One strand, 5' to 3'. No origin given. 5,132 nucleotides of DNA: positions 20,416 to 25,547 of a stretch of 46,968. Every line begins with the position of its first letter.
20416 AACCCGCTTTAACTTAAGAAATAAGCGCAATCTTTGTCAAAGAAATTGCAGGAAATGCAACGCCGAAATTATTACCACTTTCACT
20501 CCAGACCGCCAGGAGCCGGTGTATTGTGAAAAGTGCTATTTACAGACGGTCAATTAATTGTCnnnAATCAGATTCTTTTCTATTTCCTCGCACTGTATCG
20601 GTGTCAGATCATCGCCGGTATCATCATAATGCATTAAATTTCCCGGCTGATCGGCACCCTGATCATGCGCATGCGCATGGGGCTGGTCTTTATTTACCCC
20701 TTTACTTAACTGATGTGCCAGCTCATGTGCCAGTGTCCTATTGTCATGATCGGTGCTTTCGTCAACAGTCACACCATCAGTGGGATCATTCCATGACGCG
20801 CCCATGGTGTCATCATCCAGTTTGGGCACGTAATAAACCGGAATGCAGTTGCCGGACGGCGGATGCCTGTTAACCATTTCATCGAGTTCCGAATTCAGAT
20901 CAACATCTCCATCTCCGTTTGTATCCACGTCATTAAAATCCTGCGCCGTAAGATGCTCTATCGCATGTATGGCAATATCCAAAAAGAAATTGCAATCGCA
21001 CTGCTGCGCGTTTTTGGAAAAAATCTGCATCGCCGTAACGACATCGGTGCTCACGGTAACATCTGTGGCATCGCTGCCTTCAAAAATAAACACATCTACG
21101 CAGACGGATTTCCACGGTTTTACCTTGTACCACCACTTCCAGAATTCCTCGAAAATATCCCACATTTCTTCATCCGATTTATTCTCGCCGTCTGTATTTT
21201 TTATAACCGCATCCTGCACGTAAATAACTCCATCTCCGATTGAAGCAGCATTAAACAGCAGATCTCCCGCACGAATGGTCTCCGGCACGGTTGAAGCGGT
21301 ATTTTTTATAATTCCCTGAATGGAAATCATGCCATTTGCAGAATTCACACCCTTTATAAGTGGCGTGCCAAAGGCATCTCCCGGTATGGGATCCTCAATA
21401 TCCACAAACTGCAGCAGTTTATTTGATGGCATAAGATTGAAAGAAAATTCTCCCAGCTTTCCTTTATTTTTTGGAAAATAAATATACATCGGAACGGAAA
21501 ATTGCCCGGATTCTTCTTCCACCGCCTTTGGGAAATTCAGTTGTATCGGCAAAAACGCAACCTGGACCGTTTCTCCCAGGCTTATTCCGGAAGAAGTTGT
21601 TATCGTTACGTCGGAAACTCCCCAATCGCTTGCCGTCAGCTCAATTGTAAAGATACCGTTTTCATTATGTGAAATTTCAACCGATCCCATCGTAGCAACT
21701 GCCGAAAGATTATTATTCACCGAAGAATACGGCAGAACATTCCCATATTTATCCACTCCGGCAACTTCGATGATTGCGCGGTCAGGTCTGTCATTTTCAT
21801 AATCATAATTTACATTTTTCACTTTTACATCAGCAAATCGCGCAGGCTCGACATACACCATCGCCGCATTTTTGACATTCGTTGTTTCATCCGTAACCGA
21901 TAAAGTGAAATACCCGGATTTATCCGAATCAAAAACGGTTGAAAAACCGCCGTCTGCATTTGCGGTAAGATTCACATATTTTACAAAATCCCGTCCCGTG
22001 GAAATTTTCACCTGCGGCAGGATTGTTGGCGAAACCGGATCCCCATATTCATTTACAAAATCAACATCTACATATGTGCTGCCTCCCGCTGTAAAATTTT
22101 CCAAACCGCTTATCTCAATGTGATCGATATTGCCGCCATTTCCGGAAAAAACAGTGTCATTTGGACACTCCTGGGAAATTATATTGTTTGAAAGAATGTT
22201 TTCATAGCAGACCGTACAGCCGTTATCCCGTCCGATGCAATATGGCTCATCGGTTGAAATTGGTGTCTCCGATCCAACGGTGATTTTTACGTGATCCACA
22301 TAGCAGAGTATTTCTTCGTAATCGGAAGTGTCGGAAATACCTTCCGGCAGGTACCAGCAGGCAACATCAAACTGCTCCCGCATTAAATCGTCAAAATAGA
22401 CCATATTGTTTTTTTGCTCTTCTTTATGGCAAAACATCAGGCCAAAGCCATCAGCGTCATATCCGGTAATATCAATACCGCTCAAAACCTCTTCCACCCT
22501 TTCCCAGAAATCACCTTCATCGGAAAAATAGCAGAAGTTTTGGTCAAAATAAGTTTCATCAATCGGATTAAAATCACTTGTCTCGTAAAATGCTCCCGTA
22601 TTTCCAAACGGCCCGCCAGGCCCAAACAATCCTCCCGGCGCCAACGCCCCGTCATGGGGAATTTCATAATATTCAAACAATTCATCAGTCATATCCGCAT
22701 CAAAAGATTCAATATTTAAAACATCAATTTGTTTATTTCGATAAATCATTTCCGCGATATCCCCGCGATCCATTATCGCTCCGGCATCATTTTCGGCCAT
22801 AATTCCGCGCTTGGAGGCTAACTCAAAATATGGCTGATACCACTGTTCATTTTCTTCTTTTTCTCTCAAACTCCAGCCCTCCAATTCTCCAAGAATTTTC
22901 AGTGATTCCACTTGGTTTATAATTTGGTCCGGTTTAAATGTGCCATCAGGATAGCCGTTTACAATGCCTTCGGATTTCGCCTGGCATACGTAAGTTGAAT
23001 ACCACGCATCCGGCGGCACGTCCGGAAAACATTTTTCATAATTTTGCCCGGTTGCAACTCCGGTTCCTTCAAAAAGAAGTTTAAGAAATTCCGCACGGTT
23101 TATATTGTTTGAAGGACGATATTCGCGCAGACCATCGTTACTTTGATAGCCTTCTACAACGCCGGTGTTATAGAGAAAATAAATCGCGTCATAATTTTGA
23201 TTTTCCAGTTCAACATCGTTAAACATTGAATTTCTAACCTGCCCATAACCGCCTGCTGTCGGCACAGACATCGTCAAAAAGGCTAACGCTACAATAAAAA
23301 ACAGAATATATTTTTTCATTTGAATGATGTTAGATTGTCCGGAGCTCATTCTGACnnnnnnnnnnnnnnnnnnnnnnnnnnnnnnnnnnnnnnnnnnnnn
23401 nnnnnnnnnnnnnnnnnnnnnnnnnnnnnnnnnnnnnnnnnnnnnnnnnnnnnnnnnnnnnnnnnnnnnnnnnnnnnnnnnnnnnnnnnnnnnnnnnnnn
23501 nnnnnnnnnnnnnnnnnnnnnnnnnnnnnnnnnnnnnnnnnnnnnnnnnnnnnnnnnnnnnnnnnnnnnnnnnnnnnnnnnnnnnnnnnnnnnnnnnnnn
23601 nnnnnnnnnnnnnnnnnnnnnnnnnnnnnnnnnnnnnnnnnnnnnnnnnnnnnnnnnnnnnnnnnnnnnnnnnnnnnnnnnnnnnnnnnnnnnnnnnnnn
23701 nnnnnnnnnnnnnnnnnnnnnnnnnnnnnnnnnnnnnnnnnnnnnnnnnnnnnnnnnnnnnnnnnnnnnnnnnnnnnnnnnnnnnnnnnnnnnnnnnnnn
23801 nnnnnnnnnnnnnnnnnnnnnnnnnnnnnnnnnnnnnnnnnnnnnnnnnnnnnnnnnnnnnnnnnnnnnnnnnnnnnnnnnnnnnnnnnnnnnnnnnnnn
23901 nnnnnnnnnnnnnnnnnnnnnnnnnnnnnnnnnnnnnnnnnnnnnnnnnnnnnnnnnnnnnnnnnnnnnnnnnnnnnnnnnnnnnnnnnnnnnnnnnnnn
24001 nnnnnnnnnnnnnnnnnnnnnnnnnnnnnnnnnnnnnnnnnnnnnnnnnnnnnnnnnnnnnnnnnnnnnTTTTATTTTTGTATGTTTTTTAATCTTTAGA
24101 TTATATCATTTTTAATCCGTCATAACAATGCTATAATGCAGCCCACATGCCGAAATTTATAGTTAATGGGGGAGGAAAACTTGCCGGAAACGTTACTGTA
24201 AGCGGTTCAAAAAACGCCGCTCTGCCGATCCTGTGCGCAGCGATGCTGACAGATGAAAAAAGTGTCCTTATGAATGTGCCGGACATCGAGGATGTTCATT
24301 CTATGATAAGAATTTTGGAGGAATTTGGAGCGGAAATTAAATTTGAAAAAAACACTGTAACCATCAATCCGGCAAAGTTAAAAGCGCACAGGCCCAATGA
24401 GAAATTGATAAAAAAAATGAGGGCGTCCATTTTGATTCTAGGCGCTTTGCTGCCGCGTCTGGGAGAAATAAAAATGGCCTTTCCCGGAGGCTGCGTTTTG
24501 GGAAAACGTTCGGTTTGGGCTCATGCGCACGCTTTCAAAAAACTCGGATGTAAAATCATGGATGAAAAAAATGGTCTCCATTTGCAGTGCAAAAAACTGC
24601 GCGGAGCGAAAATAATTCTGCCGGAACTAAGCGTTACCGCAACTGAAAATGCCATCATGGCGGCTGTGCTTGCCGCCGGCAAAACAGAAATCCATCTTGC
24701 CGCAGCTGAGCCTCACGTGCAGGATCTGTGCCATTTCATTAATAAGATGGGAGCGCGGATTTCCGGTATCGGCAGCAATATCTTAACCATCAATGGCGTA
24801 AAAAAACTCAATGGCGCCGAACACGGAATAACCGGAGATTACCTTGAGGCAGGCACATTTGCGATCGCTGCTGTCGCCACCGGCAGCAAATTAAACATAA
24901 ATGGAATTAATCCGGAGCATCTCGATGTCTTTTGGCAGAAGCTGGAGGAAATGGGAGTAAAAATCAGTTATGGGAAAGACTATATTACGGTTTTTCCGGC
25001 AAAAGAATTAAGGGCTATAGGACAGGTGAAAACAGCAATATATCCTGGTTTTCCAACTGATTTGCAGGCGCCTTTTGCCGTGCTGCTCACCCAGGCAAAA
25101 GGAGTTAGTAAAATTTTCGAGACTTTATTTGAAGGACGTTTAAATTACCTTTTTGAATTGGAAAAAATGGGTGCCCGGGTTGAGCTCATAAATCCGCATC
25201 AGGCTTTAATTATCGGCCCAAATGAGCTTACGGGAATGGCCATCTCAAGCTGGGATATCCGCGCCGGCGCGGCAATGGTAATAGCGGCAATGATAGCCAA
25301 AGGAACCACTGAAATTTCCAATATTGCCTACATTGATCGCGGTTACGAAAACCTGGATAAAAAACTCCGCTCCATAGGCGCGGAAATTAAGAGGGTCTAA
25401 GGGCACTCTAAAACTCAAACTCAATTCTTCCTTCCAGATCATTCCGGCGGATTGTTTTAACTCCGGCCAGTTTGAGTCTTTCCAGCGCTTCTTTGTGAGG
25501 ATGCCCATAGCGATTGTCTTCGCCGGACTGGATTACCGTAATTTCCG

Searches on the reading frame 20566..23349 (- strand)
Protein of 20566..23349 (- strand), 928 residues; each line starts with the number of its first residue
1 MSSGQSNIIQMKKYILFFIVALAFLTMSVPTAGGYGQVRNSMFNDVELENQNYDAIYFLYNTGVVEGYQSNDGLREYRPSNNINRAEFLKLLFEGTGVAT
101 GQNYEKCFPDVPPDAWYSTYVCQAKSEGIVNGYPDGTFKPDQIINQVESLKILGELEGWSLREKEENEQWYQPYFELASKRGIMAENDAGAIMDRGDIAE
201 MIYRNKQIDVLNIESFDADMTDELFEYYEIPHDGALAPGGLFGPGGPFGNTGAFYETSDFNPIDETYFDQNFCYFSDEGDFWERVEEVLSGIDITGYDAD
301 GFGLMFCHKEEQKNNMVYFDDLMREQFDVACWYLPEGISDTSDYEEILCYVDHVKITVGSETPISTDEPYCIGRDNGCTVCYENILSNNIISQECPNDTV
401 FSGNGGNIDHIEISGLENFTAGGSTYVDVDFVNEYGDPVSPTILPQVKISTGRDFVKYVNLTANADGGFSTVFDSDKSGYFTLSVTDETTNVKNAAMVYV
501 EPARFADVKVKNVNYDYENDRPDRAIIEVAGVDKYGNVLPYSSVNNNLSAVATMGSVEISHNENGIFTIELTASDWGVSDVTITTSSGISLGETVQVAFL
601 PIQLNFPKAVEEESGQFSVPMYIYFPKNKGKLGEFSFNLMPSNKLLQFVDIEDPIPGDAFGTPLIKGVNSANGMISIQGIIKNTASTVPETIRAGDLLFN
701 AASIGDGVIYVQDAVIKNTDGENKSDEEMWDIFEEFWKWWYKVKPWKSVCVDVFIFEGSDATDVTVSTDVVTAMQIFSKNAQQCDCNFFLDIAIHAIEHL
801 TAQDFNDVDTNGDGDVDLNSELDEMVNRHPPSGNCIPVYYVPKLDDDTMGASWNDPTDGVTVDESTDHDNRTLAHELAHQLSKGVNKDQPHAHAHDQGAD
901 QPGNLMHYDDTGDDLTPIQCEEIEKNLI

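Call 56: search_protein_families(library=pfam, proteins=[window:20566-23349:-], max_evalue=0.00001)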
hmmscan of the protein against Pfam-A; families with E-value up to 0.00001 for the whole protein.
window:20566-23349:- (928 aa): 2 families
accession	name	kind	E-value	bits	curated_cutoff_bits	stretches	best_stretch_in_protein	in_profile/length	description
PF00395.25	SLH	-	4.2e-17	62.3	20.8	1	108-144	2-38/44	S-layer homology domain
PF02369.22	Big_1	-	5.7e-06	26.8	34.9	0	524-599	18-92/93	Bacterial Ig-like domain (group 1)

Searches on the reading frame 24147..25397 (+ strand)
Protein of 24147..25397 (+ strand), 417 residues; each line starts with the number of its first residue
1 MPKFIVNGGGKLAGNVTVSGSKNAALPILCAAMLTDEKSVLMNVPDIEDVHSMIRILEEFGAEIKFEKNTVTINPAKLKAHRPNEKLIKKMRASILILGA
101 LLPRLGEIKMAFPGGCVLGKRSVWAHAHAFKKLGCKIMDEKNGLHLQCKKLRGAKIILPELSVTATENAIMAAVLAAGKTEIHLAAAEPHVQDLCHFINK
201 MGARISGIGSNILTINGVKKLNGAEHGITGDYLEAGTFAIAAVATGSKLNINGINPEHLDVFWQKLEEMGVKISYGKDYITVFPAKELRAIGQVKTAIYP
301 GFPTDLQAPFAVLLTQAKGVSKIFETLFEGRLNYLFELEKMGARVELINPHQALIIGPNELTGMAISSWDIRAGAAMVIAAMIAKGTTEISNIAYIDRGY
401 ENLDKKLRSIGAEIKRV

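Call 57: search_protein_families(library=pfam, proteins=[window:24147-25397:+], max_evalue=0.00001)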
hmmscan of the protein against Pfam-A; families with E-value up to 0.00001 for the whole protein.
window:24147-25397:+ (417 aa): 1 family
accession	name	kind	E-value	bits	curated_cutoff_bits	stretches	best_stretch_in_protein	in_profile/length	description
PF00275.25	EPSP_synthase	-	1.3e-87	294.7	22.8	1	7-407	2-417/417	EPSP synthase (3-phosphoshikimate 1-carboxyvinyltransferase)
